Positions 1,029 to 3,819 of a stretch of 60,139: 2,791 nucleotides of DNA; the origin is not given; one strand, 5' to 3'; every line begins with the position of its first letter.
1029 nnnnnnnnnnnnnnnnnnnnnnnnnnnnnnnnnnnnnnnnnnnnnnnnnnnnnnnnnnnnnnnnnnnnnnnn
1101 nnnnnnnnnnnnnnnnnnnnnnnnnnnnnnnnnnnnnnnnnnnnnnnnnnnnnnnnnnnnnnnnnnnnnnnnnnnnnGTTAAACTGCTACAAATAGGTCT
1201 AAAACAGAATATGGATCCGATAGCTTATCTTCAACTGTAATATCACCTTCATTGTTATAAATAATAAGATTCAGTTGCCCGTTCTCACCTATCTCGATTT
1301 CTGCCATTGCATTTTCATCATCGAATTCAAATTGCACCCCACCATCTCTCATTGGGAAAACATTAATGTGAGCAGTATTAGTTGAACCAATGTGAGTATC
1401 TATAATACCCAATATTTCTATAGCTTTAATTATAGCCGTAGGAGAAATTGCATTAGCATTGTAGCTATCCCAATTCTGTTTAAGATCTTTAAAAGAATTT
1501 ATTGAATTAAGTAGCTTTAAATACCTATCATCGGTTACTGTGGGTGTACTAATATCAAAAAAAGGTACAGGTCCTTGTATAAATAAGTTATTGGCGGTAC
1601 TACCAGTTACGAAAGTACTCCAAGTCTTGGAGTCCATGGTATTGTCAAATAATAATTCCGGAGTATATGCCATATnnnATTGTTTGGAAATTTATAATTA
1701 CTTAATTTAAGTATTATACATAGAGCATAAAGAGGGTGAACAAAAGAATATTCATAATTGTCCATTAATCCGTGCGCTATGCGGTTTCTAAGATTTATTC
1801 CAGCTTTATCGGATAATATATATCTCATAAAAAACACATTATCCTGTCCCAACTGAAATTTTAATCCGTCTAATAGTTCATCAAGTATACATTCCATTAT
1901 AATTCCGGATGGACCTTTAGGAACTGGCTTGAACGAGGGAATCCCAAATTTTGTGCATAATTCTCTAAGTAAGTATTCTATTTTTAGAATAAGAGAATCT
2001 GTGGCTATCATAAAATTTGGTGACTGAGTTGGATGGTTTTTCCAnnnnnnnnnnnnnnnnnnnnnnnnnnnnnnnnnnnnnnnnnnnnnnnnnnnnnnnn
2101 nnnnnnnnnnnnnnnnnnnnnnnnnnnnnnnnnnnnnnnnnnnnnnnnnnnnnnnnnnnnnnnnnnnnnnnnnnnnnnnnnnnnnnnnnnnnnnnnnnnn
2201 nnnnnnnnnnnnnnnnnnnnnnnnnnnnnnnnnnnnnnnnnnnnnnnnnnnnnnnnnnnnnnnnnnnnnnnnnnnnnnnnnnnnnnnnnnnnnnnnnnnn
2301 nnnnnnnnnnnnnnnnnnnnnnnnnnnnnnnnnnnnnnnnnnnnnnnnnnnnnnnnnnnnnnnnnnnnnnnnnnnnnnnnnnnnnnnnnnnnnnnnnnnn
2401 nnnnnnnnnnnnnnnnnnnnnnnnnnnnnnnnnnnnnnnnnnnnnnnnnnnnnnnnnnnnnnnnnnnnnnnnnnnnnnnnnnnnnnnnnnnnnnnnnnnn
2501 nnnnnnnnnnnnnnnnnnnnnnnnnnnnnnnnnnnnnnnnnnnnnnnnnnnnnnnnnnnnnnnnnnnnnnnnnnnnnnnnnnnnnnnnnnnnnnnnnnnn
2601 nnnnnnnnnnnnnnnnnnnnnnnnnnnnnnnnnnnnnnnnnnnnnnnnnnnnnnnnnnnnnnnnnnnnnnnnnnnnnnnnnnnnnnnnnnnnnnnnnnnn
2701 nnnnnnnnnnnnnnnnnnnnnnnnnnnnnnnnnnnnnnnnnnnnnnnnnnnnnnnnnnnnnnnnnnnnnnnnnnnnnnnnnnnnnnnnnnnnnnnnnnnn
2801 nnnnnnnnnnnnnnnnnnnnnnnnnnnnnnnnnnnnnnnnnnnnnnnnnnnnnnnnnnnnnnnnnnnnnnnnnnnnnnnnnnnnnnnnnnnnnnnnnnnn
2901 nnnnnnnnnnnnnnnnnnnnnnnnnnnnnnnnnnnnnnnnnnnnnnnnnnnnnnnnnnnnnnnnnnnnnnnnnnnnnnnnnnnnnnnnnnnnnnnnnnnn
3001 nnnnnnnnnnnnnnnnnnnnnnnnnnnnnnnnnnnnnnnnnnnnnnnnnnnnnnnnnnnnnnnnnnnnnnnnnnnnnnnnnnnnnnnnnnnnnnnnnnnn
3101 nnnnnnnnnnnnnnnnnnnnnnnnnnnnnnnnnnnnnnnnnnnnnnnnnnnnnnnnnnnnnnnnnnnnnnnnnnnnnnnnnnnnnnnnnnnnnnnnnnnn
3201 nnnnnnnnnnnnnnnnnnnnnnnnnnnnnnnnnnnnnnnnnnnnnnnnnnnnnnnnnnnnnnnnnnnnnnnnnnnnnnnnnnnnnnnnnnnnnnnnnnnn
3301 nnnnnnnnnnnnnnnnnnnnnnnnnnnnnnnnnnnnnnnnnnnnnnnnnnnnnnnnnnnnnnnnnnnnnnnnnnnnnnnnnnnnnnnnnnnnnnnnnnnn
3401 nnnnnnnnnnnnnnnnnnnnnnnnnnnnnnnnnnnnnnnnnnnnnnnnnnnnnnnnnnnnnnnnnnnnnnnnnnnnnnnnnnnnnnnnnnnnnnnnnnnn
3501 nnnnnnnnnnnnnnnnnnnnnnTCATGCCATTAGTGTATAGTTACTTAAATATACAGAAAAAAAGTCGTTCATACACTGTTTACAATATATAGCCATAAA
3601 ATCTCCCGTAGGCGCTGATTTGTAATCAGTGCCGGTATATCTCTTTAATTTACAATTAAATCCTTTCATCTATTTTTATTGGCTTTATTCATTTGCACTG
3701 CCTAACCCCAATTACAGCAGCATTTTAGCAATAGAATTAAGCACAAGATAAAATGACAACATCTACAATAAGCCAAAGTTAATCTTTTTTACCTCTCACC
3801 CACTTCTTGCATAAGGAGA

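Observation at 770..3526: AT-rich three-gene operon (616-aa HEPN-like Rx4H protein, 164-aa and 135-aa partners): candidate undescribed defence or toxin-immunity module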

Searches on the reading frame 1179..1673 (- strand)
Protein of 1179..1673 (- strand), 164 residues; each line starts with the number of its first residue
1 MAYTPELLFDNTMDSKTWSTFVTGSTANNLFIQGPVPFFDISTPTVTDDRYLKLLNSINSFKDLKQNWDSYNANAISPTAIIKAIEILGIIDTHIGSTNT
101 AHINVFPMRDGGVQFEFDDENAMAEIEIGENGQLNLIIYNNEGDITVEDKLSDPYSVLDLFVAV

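Call 3: search_protein_families(library=pfam, proteins=[window:1179-1673:-], max_evalue=1)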
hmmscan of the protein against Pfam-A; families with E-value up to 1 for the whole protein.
window:1179-1673:- (164 aa): 0 families

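Call 4: search_protein_families(library=padloc, proteins=[window:1179-1673:-], max_evalue=1)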
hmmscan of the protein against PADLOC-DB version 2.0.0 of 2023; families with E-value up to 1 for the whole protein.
window:1179-1673:- (164 aa): 3 families
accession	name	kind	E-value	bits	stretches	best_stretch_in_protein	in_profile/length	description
PDLC04576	PDC-M32A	-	1.3e-07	28.7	1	58-149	265-352/375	-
PDLC04577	PDC-M32A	-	0.0013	15.9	1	9-144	224-354/384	-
PDLC04575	PDC-M32A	-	0.0044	14.1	1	53-151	257-352/375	-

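Call 5: search_protein_families(library=ncbifam, proteins=[window:1179-1673:-], max_evalue=1)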
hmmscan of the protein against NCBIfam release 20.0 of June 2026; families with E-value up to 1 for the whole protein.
window:1179-1673:- (164 aa): 0 families

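Call 6: search_protein_families(library=phrogs, proteins=[window:1179-1673:-], max_evalue=1)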
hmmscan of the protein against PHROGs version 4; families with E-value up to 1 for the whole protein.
window:1179-1673:- (164 aa): 3 families
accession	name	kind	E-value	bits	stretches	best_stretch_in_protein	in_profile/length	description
phrog_19178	-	unknown function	0.0067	17.2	1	61-98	89-126/145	-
phrog_24454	-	unknown function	0.066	14.4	0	8-41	17-52/80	-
phrog_4825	-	unknown function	0.4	11.6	0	65-87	18-40/62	-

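Call 24: find_homologous_proteins(query=window:1179-1673:-)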
Query window:1179-1673:- (164 aa): 3 proteins with E <= 0.001 among 19 candidates.
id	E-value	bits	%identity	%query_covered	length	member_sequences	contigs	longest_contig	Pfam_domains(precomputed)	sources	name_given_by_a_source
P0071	4.4e-103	360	100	100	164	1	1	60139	-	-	-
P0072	1.9e-20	91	40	84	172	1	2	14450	-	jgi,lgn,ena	jgi:hypothetical protein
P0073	1.8e-18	85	47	59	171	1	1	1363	-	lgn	-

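Call 51: search_protein_representatives(protein=window:1179-1673:-)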
Query: 164 residues. Proteins with E-value up to 0.001 (for the whole library): 546; up to 1e-10: 66; up to 1e-30: 1. The best 150 are listed.
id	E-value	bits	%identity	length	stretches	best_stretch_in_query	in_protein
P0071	1.4e-103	359.7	100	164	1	1-164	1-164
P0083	2.0e-27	112.3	41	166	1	8-160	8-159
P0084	3.6e-24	101.7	33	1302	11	28-103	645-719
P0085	2.7e-22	95.6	45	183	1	39-148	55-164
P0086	4.5e-22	94.9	47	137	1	46-145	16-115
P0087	4.7e-22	94.8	50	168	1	51-151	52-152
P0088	6.5e-21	91.1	48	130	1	55-150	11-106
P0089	1.2e-20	90.2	42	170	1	17-151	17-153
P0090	2.1e-20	89.5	37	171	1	19-152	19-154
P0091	5.9e-20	88.0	43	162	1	46-160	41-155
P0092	6.9e-20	87.8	32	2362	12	28-103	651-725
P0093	9.7e-20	87.3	39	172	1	19-149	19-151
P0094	1.1e-19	87.1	38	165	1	20-159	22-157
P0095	1.3e-19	86.9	45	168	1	45-154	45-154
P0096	1.7e-19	86.5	36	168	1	20-158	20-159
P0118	2.9e-16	76.0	44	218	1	47-146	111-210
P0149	1.3e-10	57.7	43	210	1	47-150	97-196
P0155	1.1e-09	54.6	39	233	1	54-150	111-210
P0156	1.4e-09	54.3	32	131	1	53-147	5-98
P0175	5.5e-08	49.1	35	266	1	44-153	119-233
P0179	8.1e-08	48.5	36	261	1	51-141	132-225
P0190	2.8e-07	46.8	46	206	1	57-139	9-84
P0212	9.1e-07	45.1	36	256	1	36-131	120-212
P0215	9.5e-07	45.1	38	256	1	49-127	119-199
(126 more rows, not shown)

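Call 52: search_protein_families(library=pfam, proteins=[P0084, P0092, P0118, P0155, P0175, P0179, P0212, P0215, P0149, P0190], max_evalue=0.01)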
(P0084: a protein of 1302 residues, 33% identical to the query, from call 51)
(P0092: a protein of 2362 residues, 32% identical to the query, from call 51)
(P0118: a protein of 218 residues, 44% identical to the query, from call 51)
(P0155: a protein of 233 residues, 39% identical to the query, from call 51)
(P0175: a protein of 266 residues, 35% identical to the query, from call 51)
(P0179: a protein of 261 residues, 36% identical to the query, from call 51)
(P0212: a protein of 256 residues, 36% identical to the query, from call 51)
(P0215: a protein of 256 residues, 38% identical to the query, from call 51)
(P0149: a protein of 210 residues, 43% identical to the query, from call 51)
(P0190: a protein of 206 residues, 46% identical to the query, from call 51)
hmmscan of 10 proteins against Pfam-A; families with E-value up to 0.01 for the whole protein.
P0084 (1302 aa): 12 families
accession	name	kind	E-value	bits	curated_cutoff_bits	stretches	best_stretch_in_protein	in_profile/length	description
PF25595.1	Phage_TTP_16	-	3.2e-30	105.6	27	0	571-598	11-37/167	Phage tail tube protein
PF17963.7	Big_9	-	4.2e-14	53.6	23.6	1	289-373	6-88/89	Bacterial Ig domain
PF17892.7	Cadherin_5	-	4.5e-07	30.1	26.5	1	320-375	42-97/98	Cadherin-like domain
PF09636.16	XkdW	-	1e-06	28.8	24.6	0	866-886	35-55/57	XkdW protein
PF18084.6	ARTD15_N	-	2.1e-06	28.2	26.3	0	1219-1259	32-72/80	ARTD15 N-terminal domain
PF00804.31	Syntaxin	-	0.00012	22.4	26.7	0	1233-1272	9-48/157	Syntaxin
PF02941.21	FeThRed_A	-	0.00018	22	25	0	625-655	21-51/67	Ferredoxin thioredoxin reductase variable alpha chain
PF22785.1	Tc-R-P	-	0.0031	18.4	27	0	529-602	8-74/106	Polymorphic toxin system, DSP-PTPase phosphatase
PF24134.1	DUF7401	-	0.0037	17.9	27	0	596-630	48-82/116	Domain of unknown function (DUF7401)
PF12363.14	Phage_TAC_12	-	0.0059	17.5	26.2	0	870-913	67-110/111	Phage tail assembly chaperone protein, TAC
PF16934.11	Mersacidin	-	0.0078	16.4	27.6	0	692-702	8-18/34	Two-component Enterococcus faecalis cytolysin (EFC)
PF15280.11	BORA_N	-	0.0078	16.3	27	0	689-766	76-155/225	Protein aurora borealis N-terminus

P0092 (2362 aa): 6 families
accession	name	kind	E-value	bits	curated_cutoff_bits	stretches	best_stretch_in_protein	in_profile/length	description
PF25595.1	Phage_TTP_16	-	7.2e-28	98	27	0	998-1027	9-37/167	Phage tail tube protein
PF00691.25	OmpA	-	5.6e-23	81.6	27.2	1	2261-2355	2-98/98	OmpA family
PF17963.7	Big_9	-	2.7e-13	51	23.6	1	295-379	6-88/89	Bacterial Ig domain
PF13505.12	OMP_b-brl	-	1.8e-11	45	28.7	1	2011-2170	6-164/175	Outer membrane protein beta-barrel domain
PF18084.6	ARTD15_N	-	2.8e-06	27.8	26.3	0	930-972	26-68/80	ARTD15 N-terminal domain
PF22785.1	Tc-R-P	-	8.5e-06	26.7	27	0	1346-1403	32-84/106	Polymorphic toxin system, DSP-PTPase phosphatase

P0118 (218 aa): 0 families

P0155 (233 aa): 0 families

P0175 (266 aa): 1 family
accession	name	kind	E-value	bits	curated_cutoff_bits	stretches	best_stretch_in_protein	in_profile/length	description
PF19209.5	CoV_S1_C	-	0.005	17.4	27.1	0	31-72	9-52/58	Coronavirus spike glycoprotein S1, C-terminal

P0179 (261 aa): 0 families

P0212 (256 aa): 1 family
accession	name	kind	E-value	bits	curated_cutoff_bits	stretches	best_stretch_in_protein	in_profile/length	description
PF03643.20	Vps26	-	0.0081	15.6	27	0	123-211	85-174/275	Vacuolar protein sorting-associated protein 26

P0215 (256 aa): 0 families

P0149 (210 aa): 0 families

P0190 (206 aa): 0 families

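Call 64: predict_structure(alignment_id=A4)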
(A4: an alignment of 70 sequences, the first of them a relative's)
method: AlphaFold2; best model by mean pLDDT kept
length: 164 residues; sequences in the alignment: 70
mean_pLDDT: 82.7   pTM: 0.68
mean pLDDT of the five models: 82.7, 82.1, 82.0, 81.7, 81.6
residues with pLDDT >= 90: 95; 70-90: 20; 50-70: 44; < 50: 5
segments of 3 or more residues with pLDDT < 50: none
pLDDT, mean of each block of 10 residues (from residue 1): 59 56 54 56 66 97 98 98 97 81 96 95 95 96 95 89 73
secondary structure, 60 per line:
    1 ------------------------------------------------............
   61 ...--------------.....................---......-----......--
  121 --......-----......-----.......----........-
elements in order: H49-63 H78-98 E102-107 E113-118 E123-128 E134-139 E145-151 H156-163

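Call 66: fold_search(model_id=the predicted structure, library=pdb)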
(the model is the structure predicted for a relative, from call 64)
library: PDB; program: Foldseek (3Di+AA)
matches with E <= 10: 568; with E <= 0.001: 0
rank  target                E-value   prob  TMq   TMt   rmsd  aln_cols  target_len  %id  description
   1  1r7a_A                1.8e-02  0.75  0.26  0.10  13.6       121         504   12  Sucrose Phosphorylase from Bifidobacterium adolescentis (released 2004-02-10)
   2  5c8b                  2.8e-02  0.69  0.26  0.10  13.7       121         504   12  Structural insights into the redesign of a sucrose phosphorylase by induced loop repositioning (released 2016-01-20)
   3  6fme_B                3.5e-02  0.63  0.26  0.10  13.6       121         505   12  Structure of sucrose phosphorylase from Bifidobacterium adolescentis bound to glycosylated resveratrol (released 2019-03-13)
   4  5m9x                  5.4e-02  0.57  0.26  0.10  13.7       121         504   12  Structure of sucrose phosphorylase from Bifidobacterium adolescentis bound to glycosylated resveratrol (released 2017-12-20)
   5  2gdu_A                6.4e-02  0.75  0.26  0.10  10.7        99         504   10  E232Q mutant of sucrose phosphorylase from BIFIDOBACTERIUM ADOLESCENTIS in complex with sucrose (released 2006-09-26)
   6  7agw_A                6.8e-02  0.99  0.31  0.67   3.4        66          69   15  Structure of the N-domain of the K+/H+ antiporter subunit KhtT at pH 6.5 (released 2021-03-31)
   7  6fme_A                8.7e-02  0.69  0.26  0.10  10.6        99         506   10  Structure of sucrose phosphorylase from Bifidobacterium adolescentis bound to glycosylated resveratrol (released 2019-03-13)
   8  7zhm_C                1.1e-01  0.72  0.27  0.43   4.6        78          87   13  Salmonella enterica Rhs1 C-terminal toxin TreTu complex with TriTu immunity protein (released 2022-11-23)
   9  3pcs_D                1.3e-01  0.66  0.28  0.14  12.4       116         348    9  Structure of EspG-PAK2 autoinhibitory Ialpha3 helix complex (released 2011-01-05)
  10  3pcs_A                1.3e-01  0.66  0.28  0.14  12.2       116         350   10  Structure of EspG-PAK2 autoinhibitory Ialpha3 helix complex (released 2011-01-05)
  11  7agv_F                1.6e-01  0.98  0.32  0.32   3.3        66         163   17  High-resolution structure of the K+/H+ antiporter subunit KhtT in complex with c-di-AMP (released 2021-03-31)
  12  7ahm_A                1.6e-01  0.97  0.30  0.30   3.6        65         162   15  Low-resolution structure of the K+/H+ antiporter subunit KhtT in complex with c-di-AMP (released 2021-03-31)
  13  4fma_A                1.6e-01  0.72  0.28  0.14  11.9       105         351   12  EspG structure (released 2012-09-05)
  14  4fma_J                1.8e-01  0.72  0.28  0.14  13.3       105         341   10  EspG structure (released 2012-09-05)
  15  4fma_I                1.8e-01  0.72  0.28  0.14  11.9       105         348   12  EspG structure (released 2012-09-05)
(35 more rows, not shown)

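Call 67: find_encoding_contigs(protein=P0212, flank=5000, max_places=3)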
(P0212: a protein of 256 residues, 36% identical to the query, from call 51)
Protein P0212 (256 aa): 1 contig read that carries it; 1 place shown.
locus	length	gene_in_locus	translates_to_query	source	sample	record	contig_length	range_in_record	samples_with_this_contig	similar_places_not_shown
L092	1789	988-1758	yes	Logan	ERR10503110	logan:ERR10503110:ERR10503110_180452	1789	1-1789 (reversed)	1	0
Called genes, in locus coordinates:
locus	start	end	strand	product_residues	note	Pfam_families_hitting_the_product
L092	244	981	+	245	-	-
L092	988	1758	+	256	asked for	-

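Call 68: find_encoding_contigs(protein=P0156, flank=5000, max_places=3)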
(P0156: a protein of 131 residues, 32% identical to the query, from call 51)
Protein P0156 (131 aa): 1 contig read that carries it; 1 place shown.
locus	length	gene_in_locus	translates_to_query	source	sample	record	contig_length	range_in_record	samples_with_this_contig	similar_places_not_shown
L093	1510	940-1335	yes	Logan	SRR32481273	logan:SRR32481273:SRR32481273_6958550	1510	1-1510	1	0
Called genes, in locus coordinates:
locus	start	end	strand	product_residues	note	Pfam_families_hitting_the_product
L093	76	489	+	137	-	-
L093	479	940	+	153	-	-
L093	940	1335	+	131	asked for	-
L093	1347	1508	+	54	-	?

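Call 70: find_related_loci(query=A4, collection=viral_contigs, flank=5000)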
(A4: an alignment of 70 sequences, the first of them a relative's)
Query A4 (164 aa) in viral_contigs; peptide patterns used: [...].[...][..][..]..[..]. (x = any residue, [..] = any of these).
18 stretches matched a pattern; 3 encode a relative of the query (tblastn E <= 1e-3); 3 distinct loci.
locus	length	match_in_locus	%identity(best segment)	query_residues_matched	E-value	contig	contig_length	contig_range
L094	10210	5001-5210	43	53-128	2e-11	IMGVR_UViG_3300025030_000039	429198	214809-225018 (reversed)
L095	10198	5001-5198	40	57-128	2e-10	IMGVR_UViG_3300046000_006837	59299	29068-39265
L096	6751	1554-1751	40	57-128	2e-10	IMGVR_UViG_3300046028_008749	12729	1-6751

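Call 74: search_protein_families(library=padloc, proteins=[P0212, P0175, P0155, P0179], max_evalue=1)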
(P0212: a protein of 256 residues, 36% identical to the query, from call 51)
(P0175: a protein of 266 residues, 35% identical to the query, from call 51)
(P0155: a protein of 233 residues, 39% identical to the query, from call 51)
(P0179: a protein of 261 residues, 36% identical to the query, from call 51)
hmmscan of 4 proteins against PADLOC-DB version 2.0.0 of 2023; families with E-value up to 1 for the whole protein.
P0212 (256 aa): 3 families
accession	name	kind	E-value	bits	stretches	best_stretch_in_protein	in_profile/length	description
PDLC04576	PDC-M32A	-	1.3e-05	22.2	1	112-212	240-334/375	-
PDLC04574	PDC-M32A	-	3.4e-05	20.9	1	118-210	244-330/376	-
PDLC04575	PDC-M32A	-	0.0018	15.4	1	131-212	256-331/375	-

P0175 (266 aa): 3 families
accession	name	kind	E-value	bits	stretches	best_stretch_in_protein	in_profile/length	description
PDLC04576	PDC-M32A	-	1.6e-09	35.1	1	132-224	263-349/375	-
PDLC04575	PDC-M32A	-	3.5e-07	27.6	1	132-242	260-365/375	-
PDLC04574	PDC-M32A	-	0.0082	13.1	1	178-224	301-347/376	-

P0155 (233 aa): 3 families
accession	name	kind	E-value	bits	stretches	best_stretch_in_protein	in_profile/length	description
PDLC04576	PDC-M32A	-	7.7e-11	39.4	1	113-228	263-371/375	-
PDLC04575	PDC-M32A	-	6.4e-07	26.8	1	87-229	234-369/375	-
PDLC04574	PDC-M32A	-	3.6e-05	20.8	1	114-223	262-364/376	-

P0179 (261 aa): 3 families
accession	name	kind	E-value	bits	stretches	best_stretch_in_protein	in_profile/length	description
PDLC04576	PDC-M32A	-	4.5e-06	23.7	1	135-227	261-346/375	-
PDLC04575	PDC-M32A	-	0.00089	16.4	1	134-227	257-343/375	-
PDLC04574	PDC-M32A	-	0.0026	14.7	1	137-220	261-337/376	-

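Call 87: search_dna_similar(query=window:1179-1673:-, collection=phages, mode=protein, max_evalue=0.001, max_rows=25)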
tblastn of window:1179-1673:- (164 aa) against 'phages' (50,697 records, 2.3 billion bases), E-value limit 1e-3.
Records with a match: 1; places in all: 1; records where one place covers at least 80% of the query: 0.
Best place of each record, by identity: <60% 1.
By first word of the organism name: uncultured 1.
By host as written in the record: - 1.
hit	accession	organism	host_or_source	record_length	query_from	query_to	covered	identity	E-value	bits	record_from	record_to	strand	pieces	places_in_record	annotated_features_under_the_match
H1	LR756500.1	uncultured phage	metagenomic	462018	53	128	46%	43.4%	1e-4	47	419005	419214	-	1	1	record has no annotation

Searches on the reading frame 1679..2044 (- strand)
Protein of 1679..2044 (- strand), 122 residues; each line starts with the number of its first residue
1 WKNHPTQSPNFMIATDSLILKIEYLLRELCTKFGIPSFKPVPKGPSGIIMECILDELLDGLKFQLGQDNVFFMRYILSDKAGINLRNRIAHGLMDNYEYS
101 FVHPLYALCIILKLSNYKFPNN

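Call 99: search_solved_structures(query=A6, max_evalue=10, show_alignments=3)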
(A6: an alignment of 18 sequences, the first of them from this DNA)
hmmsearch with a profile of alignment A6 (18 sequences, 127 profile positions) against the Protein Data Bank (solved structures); distinct sequences matched with E-value up to 10: 0.

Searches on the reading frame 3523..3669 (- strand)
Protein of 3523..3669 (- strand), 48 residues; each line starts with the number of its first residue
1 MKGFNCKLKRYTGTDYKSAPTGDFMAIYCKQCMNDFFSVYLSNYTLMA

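Call 103: search_protein_families(library=pfam, proteins=[window:3523-3669:-], max_evalue=0.01)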
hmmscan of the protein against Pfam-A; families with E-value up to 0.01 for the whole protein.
window:3523-3669:- (48 aa): 0 families
